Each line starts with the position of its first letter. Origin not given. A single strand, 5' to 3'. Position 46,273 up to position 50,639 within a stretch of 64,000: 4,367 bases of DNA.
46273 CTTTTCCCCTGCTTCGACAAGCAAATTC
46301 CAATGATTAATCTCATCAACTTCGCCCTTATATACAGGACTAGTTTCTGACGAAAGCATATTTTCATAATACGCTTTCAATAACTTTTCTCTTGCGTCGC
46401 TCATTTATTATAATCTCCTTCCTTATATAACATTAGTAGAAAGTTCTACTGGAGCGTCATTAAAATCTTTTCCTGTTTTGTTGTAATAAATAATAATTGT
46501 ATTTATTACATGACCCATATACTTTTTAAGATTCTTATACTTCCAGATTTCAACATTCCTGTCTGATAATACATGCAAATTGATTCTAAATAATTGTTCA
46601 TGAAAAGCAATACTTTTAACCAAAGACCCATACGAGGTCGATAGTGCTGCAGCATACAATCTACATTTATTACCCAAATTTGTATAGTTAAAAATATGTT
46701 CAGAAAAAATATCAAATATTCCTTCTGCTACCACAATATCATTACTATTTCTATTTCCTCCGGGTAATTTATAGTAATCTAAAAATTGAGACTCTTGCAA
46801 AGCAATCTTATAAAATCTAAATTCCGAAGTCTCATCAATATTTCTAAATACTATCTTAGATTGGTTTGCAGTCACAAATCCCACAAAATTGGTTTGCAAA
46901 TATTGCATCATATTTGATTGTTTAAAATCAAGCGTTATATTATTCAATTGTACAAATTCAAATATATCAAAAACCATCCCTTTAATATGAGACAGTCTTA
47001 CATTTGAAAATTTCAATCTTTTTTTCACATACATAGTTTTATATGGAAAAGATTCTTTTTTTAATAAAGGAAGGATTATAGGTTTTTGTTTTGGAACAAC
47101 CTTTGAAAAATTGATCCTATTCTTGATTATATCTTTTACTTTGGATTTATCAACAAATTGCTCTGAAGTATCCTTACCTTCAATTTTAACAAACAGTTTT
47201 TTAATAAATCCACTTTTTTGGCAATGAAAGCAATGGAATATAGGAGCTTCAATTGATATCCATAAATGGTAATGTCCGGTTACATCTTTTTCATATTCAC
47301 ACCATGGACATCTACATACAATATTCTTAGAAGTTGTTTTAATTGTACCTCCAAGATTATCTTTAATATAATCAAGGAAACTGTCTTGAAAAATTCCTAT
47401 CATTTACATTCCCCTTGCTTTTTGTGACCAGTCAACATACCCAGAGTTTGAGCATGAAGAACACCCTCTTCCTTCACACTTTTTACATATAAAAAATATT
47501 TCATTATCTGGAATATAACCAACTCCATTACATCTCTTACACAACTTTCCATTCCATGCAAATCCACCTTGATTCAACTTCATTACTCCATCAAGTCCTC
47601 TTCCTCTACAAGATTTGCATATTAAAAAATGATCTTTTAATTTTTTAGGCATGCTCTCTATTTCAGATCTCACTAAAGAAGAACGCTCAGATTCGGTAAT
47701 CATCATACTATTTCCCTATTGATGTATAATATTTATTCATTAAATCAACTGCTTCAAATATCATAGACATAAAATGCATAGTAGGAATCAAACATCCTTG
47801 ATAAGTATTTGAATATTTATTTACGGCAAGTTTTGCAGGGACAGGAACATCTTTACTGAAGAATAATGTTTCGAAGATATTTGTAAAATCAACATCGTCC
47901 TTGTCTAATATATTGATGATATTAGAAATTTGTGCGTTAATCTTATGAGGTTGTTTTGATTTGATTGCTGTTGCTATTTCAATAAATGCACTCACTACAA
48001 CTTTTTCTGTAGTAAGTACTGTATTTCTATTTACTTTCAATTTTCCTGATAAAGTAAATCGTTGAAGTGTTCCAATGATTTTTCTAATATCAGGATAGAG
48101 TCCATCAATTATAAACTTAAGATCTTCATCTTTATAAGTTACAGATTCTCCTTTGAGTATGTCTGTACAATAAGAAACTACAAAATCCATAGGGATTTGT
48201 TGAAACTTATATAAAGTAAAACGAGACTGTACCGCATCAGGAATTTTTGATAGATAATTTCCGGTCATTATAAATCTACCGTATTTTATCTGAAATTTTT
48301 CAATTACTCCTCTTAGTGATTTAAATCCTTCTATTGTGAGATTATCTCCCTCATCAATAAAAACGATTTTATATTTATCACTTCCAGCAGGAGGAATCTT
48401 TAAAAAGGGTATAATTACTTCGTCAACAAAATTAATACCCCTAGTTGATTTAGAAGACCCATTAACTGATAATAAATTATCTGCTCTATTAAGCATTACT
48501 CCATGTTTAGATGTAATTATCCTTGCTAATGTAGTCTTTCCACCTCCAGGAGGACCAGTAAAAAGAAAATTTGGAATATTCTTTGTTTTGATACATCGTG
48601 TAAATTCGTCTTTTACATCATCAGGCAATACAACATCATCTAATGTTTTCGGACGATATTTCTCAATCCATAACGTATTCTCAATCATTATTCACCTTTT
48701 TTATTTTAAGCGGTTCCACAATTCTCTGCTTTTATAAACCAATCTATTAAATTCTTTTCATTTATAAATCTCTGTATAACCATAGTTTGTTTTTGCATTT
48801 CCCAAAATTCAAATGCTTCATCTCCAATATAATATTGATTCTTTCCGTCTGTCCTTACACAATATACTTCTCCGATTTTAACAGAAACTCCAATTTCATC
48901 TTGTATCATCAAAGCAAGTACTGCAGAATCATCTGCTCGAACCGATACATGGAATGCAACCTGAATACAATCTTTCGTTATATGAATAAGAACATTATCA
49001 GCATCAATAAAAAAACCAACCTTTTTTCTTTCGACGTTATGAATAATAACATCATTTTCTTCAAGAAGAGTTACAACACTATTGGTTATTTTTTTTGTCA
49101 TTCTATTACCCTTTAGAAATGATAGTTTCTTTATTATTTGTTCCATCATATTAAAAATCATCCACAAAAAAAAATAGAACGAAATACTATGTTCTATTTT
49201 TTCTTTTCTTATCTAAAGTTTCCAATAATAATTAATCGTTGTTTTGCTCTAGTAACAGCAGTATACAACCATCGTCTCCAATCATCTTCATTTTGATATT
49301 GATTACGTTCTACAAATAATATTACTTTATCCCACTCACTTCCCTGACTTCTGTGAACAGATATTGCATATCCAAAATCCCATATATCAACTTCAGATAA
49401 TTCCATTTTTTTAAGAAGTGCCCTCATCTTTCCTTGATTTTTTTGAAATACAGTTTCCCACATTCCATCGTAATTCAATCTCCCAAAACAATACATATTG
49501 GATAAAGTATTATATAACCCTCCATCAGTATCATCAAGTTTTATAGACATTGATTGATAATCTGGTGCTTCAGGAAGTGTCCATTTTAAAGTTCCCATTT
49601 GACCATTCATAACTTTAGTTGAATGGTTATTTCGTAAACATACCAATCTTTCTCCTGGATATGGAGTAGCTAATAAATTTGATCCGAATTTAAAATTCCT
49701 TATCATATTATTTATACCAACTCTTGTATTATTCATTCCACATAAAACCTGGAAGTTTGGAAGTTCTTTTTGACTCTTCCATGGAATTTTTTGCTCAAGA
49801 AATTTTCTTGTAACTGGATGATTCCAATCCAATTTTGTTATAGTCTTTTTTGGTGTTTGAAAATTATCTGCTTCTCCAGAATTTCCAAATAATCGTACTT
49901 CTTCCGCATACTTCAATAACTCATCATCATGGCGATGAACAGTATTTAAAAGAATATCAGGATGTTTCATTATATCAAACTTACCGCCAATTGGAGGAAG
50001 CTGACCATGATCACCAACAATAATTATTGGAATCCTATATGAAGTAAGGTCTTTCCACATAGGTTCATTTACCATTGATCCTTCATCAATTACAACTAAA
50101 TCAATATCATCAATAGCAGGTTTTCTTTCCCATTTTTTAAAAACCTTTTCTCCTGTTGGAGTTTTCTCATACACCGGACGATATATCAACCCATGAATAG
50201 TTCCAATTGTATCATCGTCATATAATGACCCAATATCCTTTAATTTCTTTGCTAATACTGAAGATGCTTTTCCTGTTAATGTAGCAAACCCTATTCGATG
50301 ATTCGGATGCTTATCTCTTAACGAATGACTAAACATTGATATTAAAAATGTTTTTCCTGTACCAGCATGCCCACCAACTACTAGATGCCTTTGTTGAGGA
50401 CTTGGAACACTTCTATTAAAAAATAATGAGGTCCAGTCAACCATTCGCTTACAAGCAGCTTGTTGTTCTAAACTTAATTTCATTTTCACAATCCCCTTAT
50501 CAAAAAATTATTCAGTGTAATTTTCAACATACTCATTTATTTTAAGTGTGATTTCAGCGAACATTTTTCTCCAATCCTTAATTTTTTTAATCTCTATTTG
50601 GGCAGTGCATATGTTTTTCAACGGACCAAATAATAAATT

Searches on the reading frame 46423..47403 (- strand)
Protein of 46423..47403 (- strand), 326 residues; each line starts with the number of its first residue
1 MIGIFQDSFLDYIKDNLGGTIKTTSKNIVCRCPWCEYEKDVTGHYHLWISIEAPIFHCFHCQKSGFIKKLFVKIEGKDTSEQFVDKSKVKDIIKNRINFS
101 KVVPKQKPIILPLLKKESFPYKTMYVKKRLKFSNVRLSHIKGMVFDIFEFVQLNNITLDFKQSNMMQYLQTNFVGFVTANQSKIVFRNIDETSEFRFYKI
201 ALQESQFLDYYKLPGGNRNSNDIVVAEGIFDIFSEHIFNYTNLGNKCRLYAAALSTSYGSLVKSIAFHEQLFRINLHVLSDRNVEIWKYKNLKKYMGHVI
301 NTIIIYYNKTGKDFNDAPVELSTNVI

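Call 12: search_protein_families(library=pfam, proteins=[window:46423-47403:-], max_evalue=0.001)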
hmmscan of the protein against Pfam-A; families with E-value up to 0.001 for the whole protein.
window:46423-47403:- (326 aa): 0 families

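Call 74: search_protein_families(library=phrogs, proteins=[window:46423-47403:-], max_evalue=0.001)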
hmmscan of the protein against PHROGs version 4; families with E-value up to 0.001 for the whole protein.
window:46423-47403:- (326 aa): 2 families
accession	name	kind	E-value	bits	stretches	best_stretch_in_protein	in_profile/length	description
phrog_19847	-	DNA, RNA and nucleotide metabolism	5.5e-19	69.6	1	22-314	20-331/346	DNA primase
phrog_47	-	DNA, RNA and nucleotide metabolism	4.5e-07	29.8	1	10-115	31-136/947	DNA primase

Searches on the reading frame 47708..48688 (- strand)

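Call 12: search_protein_families(library=pfam, proteins=[window:47708-48688:-], max_evalue=0.001)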
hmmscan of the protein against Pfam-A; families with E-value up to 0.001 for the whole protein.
window:47708-48688:- (326 aa): 4 families
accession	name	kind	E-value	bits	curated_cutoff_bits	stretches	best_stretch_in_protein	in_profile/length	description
PF00004.35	AAA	-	6.2e-11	43.3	21.2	1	42-158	2-124/131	ATPase family associated with various cellular activities (AAA)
PF03215.21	Rad17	-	2.8e-07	31.1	23.8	1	3-76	5-83/186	Rad17 P-loop domain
PF05496.18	RuvB_N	-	8.1e-06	26.1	27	1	12-67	2-62/159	Holliday junction DNA helicase RuvB P-loop domain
PF13173.12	AAA_14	-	0.00019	21.9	27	1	42-156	6-110/129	AAA domain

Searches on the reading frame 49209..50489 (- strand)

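Call 12: search_protein_families(library=pfam, proteins=[window:49209-50489:-], max_evalue=0.001)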
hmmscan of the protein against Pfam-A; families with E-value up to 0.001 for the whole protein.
window:49209-50489:- (426 aa): 11 families
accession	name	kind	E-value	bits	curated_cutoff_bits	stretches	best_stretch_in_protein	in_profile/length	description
PF13538.12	UvrD_C_2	-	1.8e-17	63.4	27.4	1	373-422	2-52/52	UvrD-like helicase C-terminal domain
PF13245.12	AAA_19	-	8.3e-16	58.8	25.1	1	33-168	11-133/134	AAA domain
PF13604.12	AAA_30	-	2.6e-14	53.8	27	1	32-195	17-164/191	AAA domain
PF01443.25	Viral_helicase1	-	1.2e-10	42.1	21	1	365-422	178-227/228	Viral superfamily 1 RNA helicase core domain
PF13086.12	AAA_11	-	3.3e-06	27.5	27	0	127-167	212-253/257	AAA domain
PF05970.20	PIF1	-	8.1e-06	26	25.9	1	27-150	16-124/223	PIF1-like helicase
PF00580.27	UvrD-helicase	-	8.2e-06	26.1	23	1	29-113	10-97/271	UvrD/REP helicase N-terminal domain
PF13361.12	UvrD_C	-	9.7e-06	25.7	25.6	1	360-422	274-346/350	UvrD-like helicase C-terminal domain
PF13401.12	AAA_22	-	3.8e-05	24.5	27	1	32-161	4-124/130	AAA domain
PF13191.12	AAA_16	-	3.9e-05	24.6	32.6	1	27-83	18-73/167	AAA ATPase domain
PF13087.12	AAA_12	-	8.7e-05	22.6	27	1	376-424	142-193/195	AAA domain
